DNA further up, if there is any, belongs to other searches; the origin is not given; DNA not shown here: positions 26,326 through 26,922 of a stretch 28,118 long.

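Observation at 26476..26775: Small XRE-HTH protein with a KPAKPAK histone-H1-like tail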

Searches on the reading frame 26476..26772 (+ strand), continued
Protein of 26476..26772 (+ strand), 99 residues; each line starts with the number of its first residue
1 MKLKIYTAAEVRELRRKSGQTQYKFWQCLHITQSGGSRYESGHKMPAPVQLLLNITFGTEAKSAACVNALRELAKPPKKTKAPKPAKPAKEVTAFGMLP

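Call 58: find_related_loci(query=A3, collection=metagenome_contigs, flank=8000)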
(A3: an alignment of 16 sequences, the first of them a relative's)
Query A3 (99 aa) in metagenome_contigs; peptide patterns used: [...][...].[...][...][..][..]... (x = any residue, [..] = any of these).
600 stretches matched a pattern (row limit reached: there are more); 595 encode a relative of the query (tblastn E <= 1e-3); the best 80 are kept; 80 distinct loci.
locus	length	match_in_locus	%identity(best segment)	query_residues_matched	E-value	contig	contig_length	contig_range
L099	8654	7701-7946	57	1-82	1e-29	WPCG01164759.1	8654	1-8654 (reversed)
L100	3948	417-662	61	1-82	7e-30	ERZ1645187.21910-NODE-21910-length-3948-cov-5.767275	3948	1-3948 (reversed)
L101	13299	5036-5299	58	1-89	2e-29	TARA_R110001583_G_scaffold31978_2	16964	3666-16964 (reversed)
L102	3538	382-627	57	1-82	4e-29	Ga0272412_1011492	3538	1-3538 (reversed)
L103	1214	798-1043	56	1-82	2e-26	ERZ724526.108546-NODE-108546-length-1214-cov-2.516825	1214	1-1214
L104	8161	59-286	59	1-76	1e-24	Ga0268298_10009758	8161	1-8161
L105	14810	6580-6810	47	2-78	4e-21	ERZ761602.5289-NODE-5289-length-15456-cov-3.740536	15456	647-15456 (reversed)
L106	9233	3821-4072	51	3-86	4e-20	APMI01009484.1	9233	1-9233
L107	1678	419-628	49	2-71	8e-20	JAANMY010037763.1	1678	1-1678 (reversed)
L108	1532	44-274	45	2-78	6e-19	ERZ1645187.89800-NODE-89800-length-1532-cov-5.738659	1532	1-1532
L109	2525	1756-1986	45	2-78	2e-18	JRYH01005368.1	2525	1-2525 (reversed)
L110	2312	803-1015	48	2-72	4e-18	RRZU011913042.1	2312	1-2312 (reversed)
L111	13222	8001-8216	49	1-72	9e-18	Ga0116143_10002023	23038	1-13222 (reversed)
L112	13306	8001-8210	49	2-71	8e-18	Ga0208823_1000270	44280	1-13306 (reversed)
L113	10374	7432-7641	53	2-71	1e-17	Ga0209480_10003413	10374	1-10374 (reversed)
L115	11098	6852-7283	50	7-74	2e-17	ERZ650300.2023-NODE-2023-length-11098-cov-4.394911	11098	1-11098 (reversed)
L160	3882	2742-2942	39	6-72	2e-14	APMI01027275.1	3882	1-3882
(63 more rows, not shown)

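Call 61: search_protein_families(library=pfam, proteins=[L092:6392-7186:+, L093:6876-7607:+, L097:740-1438:+, L097:1431-2426:+, L001:8333-9001:+, L004:7650-7967:+, L007:6491-6865:+, L007:6865-7578:+, L007:7598-7975:+, L098:746-1639:+], max_evalue=0.01)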
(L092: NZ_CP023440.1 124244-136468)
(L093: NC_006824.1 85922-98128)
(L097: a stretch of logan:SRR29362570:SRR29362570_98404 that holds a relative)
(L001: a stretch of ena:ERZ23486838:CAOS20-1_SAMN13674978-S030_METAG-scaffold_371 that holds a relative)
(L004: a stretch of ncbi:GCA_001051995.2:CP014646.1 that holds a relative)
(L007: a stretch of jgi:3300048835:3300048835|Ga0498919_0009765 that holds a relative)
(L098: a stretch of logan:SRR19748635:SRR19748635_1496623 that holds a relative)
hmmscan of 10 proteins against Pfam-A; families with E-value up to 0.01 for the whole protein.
L092:6392-7186:+ (265 aa): 1 family
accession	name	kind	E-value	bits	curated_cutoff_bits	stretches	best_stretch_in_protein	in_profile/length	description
PF04231.19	Endonuclease_1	-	1.5e-34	120.2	25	1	90-257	63-234/235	Endonuclease I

L093:6876-7607:+ (244 aa): 1 family
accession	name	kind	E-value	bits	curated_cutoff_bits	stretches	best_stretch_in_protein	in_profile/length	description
PF01223.29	Endonuclease_NS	-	1.3e-44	152.9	23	1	49-216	18-192/223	DNA/RNA non-specific endonuclease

L097:740-1438:+ (233 aa): 0 families

L097:1431-2426:+ (332 aa): 0 families

L001:8333-9001:+ (223 aa): 1 family
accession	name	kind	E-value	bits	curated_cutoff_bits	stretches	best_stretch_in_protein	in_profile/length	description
PF00565.23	SNase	-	9.9e-26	90.7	21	1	52-148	1-107/107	Staphylococcal nuclease homologue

L004:7650-7967:+ (106 aa): 0 families

L007:6491-6865:+ (125 aa): 0 families

L007:6865-7578:+ (238 aa): 0 families

L007:7598-7975:+ (126 aa): 2 families
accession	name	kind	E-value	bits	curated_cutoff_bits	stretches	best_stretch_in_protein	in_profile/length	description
PF21746.2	DUF6869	-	0.0033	17.7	30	1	46-90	38-82/107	Family of unknown function (DUF6869)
PF01442.23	Apolipoprotein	-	0.0035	17.5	90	1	22-79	130-187/190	Apolipoprotein A1/A4/E domain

L098:746-1639:+ (298 aa): 1 family
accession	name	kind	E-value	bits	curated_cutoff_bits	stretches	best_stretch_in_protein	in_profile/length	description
PF13391.12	HNH_2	-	3.4e-12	46.5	21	1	199-250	1-65/66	HNH endonuclease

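Call 70: list_cluster_members(proteins=[P0082, P0090, P0099, P0102, P0114, P0165, P0197, P0002, P0071])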
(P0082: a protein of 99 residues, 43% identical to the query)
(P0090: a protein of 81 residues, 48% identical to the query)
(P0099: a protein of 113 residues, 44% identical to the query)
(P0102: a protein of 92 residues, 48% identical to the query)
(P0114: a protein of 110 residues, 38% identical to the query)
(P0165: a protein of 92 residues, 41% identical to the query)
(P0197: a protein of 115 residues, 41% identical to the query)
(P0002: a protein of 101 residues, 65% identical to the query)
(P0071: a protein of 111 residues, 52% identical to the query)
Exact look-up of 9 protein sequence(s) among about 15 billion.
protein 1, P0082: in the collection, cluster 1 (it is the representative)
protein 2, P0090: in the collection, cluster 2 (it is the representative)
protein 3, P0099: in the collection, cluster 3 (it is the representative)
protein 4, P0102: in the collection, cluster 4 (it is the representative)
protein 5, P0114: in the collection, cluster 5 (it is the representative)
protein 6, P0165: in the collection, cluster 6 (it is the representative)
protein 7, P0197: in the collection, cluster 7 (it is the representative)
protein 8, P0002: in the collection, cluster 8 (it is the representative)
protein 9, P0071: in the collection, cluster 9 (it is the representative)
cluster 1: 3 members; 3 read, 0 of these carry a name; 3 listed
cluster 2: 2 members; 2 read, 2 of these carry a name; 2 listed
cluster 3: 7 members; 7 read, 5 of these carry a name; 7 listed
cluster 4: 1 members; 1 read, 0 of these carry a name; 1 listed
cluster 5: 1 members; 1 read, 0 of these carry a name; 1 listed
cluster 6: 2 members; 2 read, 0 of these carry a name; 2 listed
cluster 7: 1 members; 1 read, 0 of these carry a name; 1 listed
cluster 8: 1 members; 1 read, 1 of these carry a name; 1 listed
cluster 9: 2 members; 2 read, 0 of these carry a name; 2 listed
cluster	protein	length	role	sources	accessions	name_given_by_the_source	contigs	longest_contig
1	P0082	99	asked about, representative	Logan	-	-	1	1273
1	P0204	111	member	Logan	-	-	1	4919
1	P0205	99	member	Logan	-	-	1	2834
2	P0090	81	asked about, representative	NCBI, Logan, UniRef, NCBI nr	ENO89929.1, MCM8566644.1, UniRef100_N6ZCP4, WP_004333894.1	hypothetical protein C666_03550 [Thauera linaloolentis 47Lol = DSM 12138] | RsaL-like HTH domain-containing protein n=2 Tax=Thauera linaloolentis TaxID=76112 ... | hypothetical protein [Thauera linaloolentis]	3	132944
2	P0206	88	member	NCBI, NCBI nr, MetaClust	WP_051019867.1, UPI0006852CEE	helix-turn-helix domain-containing protein [Thauera linaloolentis] | status=active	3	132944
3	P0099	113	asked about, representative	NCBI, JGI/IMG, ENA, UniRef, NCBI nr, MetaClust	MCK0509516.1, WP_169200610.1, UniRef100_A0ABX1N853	helix-turn-helix domain-containing protein [Aromatoleum buckelii] | Helix-turn-helix domain-containing protein n=1 Tax=Aromatoleum buckelii TaxID=200254 ... | helix-turn-helix transcriptional regulator [Aromatoleum buckelii]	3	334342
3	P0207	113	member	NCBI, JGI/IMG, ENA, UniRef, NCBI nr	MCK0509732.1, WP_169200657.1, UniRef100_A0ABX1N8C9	helix-turn-helix domain-containing protein [Aromatoleum buckelii] | Helix-turn-helix domain-containing protein n=1 Tax=Aromatoleum buckelii TaxID=200254 ... | helix-turn-helix transcriptional regulator [Aromatoleum buckelii]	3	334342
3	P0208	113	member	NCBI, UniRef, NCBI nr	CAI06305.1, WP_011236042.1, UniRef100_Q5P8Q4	hypothetical protein ebA350 [Aromatoleum aromaticum EbN1] | HTH cro/C1-type domain-containing protein n=1 Tax=Aromatoleum aromaticum (strain DSM ... | helix-turn-helix transcriptional regulator [Aromatoleum aromaticum]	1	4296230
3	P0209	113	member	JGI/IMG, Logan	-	transcriptional regulator with XRE-family HTH domain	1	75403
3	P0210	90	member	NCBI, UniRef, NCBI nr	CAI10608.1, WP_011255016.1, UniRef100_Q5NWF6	hypothetical protein p2A165 (plasmid) [Aromatoleum aromaticum EbN1] | HTH cro/C1-type domain-containing protein n=1 Tax=Aromatoleum aromaticum (strain DSM ... | helix-turn-helix transcriptional regulator [Aromatoleum aromaticum]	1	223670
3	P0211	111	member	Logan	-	-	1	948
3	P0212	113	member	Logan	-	-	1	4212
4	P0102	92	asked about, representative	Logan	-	-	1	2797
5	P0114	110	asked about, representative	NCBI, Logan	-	-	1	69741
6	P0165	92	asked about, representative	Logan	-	-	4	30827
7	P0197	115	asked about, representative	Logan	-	-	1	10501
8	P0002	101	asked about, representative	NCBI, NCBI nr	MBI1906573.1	MAG: XRE family transcriptional regulator [Rhodocyclales bacterium] | XRE family transcriptional regulator [Rhodocyclales bacterium]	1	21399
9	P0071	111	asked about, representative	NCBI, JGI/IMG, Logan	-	-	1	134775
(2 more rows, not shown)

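Call 71: find_encoding_contigs(protein=P0208, flank=9000, max_places=2)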
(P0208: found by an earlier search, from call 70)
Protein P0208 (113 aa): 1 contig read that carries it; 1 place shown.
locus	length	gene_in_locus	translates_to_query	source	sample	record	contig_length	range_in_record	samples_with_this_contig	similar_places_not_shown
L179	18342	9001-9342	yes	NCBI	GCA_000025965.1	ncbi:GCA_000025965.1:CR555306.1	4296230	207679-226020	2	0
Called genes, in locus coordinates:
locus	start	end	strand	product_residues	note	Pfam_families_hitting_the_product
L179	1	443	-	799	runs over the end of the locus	PF03176:MMPL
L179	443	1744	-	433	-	PF25852:DUF6242_C (faint), PF13088:BNR_2 (faint), PF14870:PSII_BNR, PF02012:BNR (faint), PF15902:Sortilin-Vps10 (faint), PF14870:PSII_BNR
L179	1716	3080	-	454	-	PF07044:DUF1329, PF17131:TP_0789-like (faint)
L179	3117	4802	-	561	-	PF06980:DUF1302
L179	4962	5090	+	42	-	-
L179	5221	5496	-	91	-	-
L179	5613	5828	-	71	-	-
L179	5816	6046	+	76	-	-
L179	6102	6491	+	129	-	PF11969:DcpS_C, PF01230:HIT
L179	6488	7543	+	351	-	PF01844:HNH (weak), PF13395:HNH_4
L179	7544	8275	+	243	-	PF02586:SRAP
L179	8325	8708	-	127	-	PF00816:Histone_HNS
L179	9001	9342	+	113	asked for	PF01381:HTH_3 (weak), PF22495:HTH_92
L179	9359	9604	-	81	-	PF07769:PsiF_repeat (faint)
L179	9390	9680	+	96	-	-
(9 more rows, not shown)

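Call 72: find_encoding_contigs(protein=P0206, flank=9000, max_places=2)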
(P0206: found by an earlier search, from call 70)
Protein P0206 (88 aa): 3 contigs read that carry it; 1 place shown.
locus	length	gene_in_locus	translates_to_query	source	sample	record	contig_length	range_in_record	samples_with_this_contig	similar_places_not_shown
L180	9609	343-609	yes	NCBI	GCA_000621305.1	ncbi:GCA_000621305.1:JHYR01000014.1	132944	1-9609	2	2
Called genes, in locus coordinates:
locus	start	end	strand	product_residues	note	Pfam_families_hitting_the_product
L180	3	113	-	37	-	?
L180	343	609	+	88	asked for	PF22495:HTH_92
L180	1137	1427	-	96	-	-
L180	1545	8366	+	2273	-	PF18819:MuF_C, PF18857:LPD38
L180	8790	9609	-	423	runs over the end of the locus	-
